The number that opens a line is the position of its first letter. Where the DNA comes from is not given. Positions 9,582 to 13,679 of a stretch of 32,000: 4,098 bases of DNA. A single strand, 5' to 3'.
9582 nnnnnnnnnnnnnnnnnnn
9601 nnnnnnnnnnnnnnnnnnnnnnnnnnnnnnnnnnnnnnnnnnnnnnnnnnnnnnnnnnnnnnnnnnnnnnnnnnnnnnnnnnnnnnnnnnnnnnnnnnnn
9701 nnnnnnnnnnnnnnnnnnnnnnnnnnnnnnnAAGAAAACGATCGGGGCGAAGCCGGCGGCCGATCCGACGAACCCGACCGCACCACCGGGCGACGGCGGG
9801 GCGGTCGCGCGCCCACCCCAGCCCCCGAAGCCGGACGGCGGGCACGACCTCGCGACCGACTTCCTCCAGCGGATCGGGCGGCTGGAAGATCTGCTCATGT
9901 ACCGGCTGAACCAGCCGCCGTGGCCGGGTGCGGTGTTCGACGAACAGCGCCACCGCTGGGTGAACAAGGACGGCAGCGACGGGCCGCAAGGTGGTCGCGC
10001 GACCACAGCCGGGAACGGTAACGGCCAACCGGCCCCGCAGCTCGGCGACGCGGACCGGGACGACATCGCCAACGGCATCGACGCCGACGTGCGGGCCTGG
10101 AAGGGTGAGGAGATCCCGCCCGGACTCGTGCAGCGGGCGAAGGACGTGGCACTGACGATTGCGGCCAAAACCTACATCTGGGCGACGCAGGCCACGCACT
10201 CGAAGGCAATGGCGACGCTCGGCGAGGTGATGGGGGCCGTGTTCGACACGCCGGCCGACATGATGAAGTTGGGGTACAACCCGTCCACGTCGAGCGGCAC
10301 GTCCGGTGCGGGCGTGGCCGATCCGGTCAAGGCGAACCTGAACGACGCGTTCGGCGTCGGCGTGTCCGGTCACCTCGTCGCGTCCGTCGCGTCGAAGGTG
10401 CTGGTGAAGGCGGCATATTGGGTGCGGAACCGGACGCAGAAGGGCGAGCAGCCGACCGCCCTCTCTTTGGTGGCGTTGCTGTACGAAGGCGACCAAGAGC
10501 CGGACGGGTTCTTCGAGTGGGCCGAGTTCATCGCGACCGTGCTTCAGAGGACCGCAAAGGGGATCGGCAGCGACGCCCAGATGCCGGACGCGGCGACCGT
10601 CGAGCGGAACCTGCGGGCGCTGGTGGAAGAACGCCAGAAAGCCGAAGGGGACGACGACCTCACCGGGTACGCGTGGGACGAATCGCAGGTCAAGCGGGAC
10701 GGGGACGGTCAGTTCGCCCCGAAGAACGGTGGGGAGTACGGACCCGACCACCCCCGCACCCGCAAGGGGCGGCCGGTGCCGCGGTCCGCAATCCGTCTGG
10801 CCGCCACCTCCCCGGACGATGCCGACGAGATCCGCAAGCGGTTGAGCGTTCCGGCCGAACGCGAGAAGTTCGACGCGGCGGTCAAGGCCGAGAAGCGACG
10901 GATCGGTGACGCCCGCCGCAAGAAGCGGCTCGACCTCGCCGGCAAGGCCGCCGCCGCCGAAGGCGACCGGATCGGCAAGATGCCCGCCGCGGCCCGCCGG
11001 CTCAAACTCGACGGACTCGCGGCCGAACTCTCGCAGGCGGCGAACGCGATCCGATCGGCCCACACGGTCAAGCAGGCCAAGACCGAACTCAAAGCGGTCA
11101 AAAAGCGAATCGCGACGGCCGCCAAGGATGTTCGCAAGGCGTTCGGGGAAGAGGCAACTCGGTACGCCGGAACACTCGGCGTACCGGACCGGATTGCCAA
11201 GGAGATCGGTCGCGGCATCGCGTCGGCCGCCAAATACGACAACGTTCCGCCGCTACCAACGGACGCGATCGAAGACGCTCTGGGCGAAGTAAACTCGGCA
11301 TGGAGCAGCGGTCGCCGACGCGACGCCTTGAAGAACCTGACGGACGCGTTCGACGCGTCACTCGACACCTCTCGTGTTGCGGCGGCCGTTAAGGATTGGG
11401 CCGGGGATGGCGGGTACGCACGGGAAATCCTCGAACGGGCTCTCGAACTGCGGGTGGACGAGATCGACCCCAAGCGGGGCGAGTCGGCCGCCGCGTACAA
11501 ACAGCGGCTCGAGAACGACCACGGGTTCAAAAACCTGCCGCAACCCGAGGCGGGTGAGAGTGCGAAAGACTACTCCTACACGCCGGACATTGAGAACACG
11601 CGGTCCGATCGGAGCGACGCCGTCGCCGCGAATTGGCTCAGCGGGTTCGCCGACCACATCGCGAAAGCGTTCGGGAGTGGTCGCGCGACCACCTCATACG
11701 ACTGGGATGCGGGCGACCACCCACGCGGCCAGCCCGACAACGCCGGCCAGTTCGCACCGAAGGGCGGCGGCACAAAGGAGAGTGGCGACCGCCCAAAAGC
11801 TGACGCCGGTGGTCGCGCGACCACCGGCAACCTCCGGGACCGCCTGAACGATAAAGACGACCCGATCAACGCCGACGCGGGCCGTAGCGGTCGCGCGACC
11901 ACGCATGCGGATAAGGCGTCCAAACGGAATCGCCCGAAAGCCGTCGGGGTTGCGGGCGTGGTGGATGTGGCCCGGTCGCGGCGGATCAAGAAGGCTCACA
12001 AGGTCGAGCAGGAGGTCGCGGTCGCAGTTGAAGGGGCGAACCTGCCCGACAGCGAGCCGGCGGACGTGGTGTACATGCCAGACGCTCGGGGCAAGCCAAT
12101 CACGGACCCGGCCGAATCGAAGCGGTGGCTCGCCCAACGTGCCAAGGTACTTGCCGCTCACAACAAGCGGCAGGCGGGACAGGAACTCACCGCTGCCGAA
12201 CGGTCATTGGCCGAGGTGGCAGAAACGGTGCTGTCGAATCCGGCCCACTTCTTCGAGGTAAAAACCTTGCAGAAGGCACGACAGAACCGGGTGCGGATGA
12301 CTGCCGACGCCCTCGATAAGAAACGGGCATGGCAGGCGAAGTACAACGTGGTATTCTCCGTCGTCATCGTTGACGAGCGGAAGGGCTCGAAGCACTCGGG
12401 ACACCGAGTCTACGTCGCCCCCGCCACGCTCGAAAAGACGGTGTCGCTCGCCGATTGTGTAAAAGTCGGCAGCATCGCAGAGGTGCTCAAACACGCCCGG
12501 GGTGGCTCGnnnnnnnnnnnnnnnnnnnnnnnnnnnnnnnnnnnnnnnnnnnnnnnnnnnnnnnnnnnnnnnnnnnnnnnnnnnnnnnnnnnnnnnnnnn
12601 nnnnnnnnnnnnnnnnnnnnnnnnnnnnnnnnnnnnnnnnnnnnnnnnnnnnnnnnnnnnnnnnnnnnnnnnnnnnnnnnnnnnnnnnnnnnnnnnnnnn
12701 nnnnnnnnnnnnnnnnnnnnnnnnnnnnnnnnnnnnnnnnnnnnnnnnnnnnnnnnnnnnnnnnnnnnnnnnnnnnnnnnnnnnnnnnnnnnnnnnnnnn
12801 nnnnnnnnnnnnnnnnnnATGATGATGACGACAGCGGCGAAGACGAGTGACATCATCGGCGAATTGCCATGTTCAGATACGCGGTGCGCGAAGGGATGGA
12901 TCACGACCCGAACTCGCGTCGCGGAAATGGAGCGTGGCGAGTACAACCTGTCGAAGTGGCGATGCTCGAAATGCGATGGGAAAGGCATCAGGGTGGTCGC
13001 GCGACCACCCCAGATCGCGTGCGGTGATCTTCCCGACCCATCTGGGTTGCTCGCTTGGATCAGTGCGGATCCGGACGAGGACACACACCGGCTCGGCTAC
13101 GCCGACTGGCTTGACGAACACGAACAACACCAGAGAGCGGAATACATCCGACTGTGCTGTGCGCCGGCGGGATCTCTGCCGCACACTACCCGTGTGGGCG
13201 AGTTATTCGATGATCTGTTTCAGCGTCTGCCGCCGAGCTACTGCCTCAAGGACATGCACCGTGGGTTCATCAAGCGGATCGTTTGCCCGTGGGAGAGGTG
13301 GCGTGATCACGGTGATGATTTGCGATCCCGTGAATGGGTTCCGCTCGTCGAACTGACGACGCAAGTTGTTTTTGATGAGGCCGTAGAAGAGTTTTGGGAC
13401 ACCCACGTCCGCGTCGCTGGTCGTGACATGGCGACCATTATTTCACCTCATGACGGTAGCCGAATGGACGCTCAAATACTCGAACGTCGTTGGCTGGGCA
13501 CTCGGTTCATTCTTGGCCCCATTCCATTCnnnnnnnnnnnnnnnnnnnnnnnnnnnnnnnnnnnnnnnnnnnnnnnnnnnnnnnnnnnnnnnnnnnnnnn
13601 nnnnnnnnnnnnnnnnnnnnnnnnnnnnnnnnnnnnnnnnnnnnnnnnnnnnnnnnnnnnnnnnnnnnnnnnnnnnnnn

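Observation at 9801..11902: In-frame palindrome copies sit at apparent domain linkers; five lie inside the 1365-aa ORF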

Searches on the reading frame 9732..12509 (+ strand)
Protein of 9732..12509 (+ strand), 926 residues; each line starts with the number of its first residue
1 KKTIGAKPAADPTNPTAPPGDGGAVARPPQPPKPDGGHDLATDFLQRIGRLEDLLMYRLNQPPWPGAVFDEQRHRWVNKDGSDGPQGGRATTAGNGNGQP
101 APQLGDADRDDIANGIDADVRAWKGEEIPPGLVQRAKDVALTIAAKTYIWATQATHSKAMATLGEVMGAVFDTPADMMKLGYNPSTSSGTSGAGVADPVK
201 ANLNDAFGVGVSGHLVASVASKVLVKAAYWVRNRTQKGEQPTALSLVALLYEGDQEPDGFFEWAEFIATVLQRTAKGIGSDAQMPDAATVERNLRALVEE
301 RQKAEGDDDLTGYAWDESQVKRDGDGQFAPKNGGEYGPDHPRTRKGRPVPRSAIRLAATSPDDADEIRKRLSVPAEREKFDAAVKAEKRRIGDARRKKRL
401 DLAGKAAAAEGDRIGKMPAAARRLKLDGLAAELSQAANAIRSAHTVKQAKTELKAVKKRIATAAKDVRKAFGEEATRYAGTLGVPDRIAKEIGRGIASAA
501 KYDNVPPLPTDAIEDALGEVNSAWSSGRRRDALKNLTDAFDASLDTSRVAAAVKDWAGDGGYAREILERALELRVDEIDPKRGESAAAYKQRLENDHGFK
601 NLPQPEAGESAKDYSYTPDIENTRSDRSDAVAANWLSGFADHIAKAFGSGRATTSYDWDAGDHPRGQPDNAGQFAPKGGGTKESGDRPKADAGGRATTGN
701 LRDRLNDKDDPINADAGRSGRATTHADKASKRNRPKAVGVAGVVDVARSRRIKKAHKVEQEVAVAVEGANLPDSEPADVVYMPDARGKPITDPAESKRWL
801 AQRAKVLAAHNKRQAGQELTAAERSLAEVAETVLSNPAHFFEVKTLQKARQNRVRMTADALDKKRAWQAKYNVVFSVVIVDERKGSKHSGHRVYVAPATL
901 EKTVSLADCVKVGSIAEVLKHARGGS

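Call 72: predict_structure(alignment_id=A3)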
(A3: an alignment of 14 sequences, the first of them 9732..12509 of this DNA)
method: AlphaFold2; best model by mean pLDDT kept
length: 926 residues; sequences in the alignment: 14
mean_pLDDT: 57.6   pTM: 0.33
mean pLDDT of the five models: 57.6, 55.9, 54.7, 54.5, 52.3
residues with pLDDT >= 90: 140; 70-90: 172; 50-70: 188; < 50: 426
segments of 3 or more residues with pLDDT < 50: 1-61, 86-104, 150-260, 274-282, 309-340, 480-488, 498-508, 559-562, 574-584, 597-710, 712-743
pLDDT, mean of each block of 10 residues (from residue 1): 32 34 32 35 39 43 62 65 48 32 53 62 55 58 53 38 35 34 35 30 31 39 39 37 29 37 53 45 56 57 52 34 33 39 61 77 83 86 89 81 71 76 79 79 76 76 64 56 47 50 42 73 75 73 58 55 57 44 49 48 38 34 36 45 40 26 35 31 29 29 38 34 36 39 67 91 95 84 89 94 95 96 93 91 91 93 94 95 82 88 93 91 68
secondary structure, 60 per line:
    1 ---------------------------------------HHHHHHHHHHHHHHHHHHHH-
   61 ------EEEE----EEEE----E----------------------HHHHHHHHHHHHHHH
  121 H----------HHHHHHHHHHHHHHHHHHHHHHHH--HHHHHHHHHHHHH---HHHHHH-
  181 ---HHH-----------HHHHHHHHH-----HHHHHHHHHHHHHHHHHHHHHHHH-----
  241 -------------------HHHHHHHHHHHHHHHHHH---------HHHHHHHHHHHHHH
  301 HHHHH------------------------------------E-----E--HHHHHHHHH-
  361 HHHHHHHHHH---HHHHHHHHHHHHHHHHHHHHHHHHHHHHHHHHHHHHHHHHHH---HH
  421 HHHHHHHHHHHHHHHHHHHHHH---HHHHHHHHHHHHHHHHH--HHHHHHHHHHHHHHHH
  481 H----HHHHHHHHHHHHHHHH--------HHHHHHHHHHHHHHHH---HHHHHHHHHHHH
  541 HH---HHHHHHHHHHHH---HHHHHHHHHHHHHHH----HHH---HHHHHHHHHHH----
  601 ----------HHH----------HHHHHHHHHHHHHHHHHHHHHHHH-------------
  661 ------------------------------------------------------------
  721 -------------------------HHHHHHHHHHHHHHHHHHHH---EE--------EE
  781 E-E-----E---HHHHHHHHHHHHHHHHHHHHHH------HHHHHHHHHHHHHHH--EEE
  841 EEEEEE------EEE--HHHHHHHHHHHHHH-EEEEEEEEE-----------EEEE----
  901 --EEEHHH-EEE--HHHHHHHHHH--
elements in order (helices of 4 or more, strands of 3 or more residues): H40-59 E67-70 E75-78 H106-121 H132-155 H158-170 H174-179 H198-206 H212-235 H260-277 H287-305 H351-359 H361-370 H374-415 H419-442 H446-462 H465-481 H486-501 H510-525 H529-542 H546-557 H561-575 H586-596 H624-647 H746-765 E779-781 H793-814 H821-835 E838-846 E853-855 H858-871 E873-881 E893-896 E903-905 E910-912 H915-924

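Call 75: fold_search(model_id=the predicted structure, library=pdb)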
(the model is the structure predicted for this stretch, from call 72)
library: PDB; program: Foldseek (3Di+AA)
matches with E <= 10: 134; with E <= 0.001: 0
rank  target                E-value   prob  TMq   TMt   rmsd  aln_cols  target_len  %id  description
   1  2wiw_A                1.5e-01  0.99  0.07  0.43   3.7        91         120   16  Crystal structures of Holliday junction resolvases from Archaeoglobus fulgidus bound to DNA substrate (released 2009-05-26)
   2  6zbf_A                1.5e-01  0.08  0.06  0.09  32.1       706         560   11  Merozoite surface protein 1 (MSP-1) from Plasmodium falciparum, alternative conformation 3 (released 2021-05-19)
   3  2wiw_B                1.5e-01  0.99  0.07  0.42   4.3        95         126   16  Crystal structures of Holliday junction resolvases from Archaeoglobus fulgidus bound to DNA substrate (released 2009-05-26)
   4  2wcw_C                1.6e-01  0.99  0.07  0.41   4.4        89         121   12  1.6A resolution structure of Archaeoglobus fulgidus Hjc, a Holliday junction resolvase from an archaeal hyperthermophi (released 2009-03-24)
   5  2wcw_D                1.7e-01  0.98  0.07  0.40   4.4        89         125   12  1.6A resolution structure of Archaeoglobus fulgidus Hjc, a Holliday junction resolvase from an archaeal hyperthermophi (released 2009-03-24)
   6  2wcw_A                1.9e-01  0.98  0.07  0.40   4.7        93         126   12  1.6A resolution structure of Archaeoglobus fulgidus Hjc, a Holliday junction resolvase from an archaeal hyperthermophi (released 2009-03-24)
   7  2wcw_B                2.0e-01  0.98  0.07  0.41   4.4        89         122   12  1.6A resolution structure of Archaeoglobus fulgidus Hjc, a Holliday junction resolvase from an archaeal hyperthermophi (released 2009-03-24)
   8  2wcz_B                2.3e-01  0.98  0.07  0.44   4.1        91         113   16  1.6A resolution structure of Archaeoglobus fulgidus Hjc, a Holliday junction resolvase from an archaeal hyperthermophi (released 2009-03-24)
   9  2wcz_A                2.7e-01  0.98  0.07  0.41   4.9        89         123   11  1.6A resolution structure of Archaeoglobus fulgidus Hjc, a Holliday junction resolvase from an archaeal hyperthermophi (released 2009-03-24)
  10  1kc6_B                3.0e-01  0.82  0.06  0.20   9.6       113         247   15  HincII Bound to Cognate DNA (released 2001-12-07)
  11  2wiz_A                4.5e-01  0.92  0.07  0.42   5.2        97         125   12  Crystal structures of Holliday junction resolvases from Archaeoglobus fulgidus bound to DNA substrate (released 2009-05-26)
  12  3e42_A                4.7e-01  0.72  0.06  0.21  10.4       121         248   14  Q138F HincII bound to GTCGAC and Ca2+ (cocrystallized) (released 2008-08-26)
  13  2wiz_B                4.9e-01  0.93  0.07  0.44   4.4        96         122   16  Crystal structures of Holliday junction resolvases from Archaeoglobus fulgidus bound to DNA substrate (released 2009-05-26)
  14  3e3y_A                5.2e-01  0.69  0.06  0.21  10.2       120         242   14  Q138F HincII bound to GTTAAC and cocrystallized with 5 mM Ca2+ (released 2008-08-26)
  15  2wj0_A                5.6e-01  0.91  0.07  0.40   4.4        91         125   15  Crystal structures of Holliday junction resolvases from Archaeoglobus fulgidus bound to DNA substrate (released 2009-05-26)
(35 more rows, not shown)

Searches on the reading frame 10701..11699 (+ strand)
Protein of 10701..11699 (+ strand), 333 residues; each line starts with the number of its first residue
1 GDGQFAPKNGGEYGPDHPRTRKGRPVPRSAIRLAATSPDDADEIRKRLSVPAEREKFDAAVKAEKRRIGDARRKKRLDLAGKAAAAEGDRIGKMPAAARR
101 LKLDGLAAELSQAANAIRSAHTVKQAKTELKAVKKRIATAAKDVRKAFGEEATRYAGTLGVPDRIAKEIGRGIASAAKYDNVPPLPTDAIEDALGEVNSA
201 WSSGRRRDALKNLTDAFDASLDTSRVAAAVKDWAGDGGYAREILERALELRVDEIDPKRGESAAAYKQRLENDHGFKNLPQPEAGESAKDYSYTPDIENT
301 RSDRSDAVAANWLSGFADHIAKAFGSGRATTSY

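Call 54: search_protein_families(library=ncbifam, proteins=[window:10701-11699:+], max_evalue=0.1)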
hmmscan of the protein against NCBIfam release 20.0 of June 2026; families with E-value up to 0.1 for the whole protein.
window:10701-11699:+ (333 aa): 1 family
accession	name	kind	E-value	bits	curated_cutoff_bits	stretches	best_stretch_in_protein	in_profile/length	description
TIGR01837.1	PHA_granule_1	subfamily_domain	0.022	14.8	94.7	0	109-164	39-95/118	poly(hydroxyalkanoate) granule-associated protein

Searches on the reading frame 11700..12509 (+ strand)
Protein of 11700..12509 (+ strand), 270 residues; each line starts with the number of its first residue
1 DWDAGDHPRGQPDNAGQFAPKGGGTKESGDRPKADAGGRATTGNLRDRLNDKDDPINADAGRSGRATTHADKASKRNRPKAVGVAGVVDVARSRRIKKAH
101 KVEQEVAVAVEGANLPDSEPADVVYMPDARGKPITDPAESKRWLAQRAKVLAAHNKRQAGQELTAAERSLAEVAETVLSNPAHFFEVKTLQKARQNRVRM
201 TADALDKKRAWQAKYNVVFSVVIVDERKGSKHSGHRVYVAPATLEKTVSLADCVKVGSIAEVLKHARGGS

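Call 43: search_protein_families(library=phrogs, proteins=[window:11700-12509:+], max_evalue=0.01)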
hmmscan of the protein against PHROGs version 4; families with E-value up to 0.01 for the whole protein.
window:11700-12509:+ (270 aa): 1 family
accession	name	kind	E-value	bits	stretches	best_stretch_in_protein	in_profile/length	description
phrog_113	-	head and packaging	1.3e-169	567.8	1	1-270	1003-1272/1272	portal protein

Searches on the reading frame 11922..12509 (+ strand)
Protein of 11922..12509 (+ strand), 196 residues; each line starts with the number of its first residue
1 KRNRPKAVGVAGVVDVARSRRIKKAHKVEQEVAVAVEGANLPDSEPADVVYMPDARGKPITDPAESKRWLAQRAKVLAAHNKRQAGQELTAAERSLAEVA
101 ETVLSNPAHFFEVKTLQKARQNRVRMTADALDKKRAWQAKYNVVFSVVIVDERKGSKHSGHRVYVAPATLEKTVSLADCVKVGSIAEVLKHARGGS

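Call 52: search_solved_structures(query=window:11922-12509:+, max_evalue=10)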
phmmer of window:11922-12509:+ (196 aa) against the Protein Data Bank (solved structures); distinct sequences matched with E-value up to 10: 0.

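Call 54: search_protein_families(library=ncbifam, proteins=[window:11922-12509:+], max_evalue=0.1)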
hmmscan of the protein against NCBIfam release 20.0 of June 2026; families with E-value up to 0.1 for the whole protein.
window:11922-12509:+ (196 aa): 1 family
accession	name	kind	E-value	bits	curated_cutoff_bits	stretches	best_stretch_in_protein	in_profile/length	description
NF045512.1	PyrPipCarbRedLhpI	equivalog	0.014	14.5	400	1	80-181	166-266/298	bifunctional Delta(1)-pyrroline-2-carboxylate/Delta(1)-piperideine-2-carboxylate reductase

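Call 79: find_homologous_proteins(query=window:11922-12509:+, max_evalue=0.00001)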
Query window:11922-12509:+ (196 aa): 17 proteins with E <= 0.00001 among 678 candidates.
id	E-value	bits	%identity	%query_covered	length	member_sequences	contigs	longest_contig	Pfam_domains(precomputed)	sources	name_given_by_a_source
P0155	4.2e-50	188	55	90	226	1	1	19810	-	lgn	-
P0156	1.5e-47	180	55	90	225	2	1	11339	-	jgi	jgi:hypothetical protein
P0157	2.9e-39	153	50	90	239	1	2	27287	-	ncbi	-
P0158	6.3e-37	145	47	99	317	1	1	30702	-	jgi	jgi:hypothetical protein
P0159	8.1e-32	128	46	83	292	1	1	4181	-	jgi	jgi:hypothetical protein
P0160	1.6e-31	127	43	90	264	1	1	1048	-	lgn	-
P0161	1.7e-29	121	47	84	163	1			-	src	-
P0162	4.0e-27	113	41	94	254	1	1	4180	-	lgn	-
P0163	1.4e-26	111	39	89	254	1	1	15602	-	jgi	jgi:hypothetical protein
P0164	1.3e-21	95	39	84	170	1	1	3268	-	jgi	jgi:hypothetical protein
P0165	6.7e-21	93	38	79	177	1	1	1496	-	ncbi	-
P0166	8.0e-20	89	38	78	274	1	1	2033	-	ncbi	-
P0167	5.7e-19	87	37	89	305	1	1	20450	-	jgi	jgi:hypothetical protein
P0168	2.1e-18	85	42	64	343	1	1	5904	-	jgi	jgi:hypothetical protein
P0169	5.9e-15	74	30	87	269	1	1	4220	-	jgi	jgi:hypothetical protein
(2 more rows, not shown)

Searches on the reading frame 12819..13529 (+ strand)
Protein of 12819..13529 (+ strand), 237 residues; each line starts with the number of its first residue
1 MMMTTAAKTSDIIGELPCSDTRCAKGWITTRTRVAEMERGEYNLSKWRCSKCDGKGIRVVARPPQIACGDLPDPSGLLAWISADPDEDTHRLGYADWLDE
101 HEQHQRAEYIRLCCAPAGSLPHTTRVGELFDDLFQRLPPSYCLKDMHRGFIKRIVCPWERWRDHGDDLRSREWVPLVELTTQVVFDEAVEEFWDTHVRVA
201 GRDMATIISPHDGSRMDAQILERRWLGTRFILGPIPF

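Call 11: search_protein_families(library=pfam, proteins=[window:12819-13529:+], max_evalue=0.01)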
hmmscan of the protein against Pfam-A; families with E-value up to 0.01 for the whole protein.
window:12819-13529:+ (237 aa): 0 families

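Call 43: search_protein_families(library=phrogs, proteins=[window:12819-13529:+], max_evalue=0.01)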
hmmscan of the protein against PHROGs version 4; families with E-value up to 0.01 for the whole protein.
window:12819-13529:+ (237 aa): 1 family
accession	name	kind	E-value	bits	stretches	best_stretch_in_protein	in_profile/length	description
phrog_18306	-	unknown function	2e-05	25.5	1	73-111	5-43/242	-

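Call 54: search_protein_families(library=ncbifam, proteins=[window:12819-13529:+], max_evalue=0.1)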
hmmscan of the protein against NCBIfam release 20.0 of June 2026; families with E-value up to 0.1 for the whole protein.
window:12819-13529:+ (237 aa): 1 family
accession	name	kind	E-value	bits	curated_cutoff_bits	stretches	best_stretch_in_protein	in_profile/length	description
TIGR02996.1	rpt_mate_G_obs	domain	4.4e-17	61.6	29.05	1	75-115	3-43/45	TIGR02996 domain-containing protein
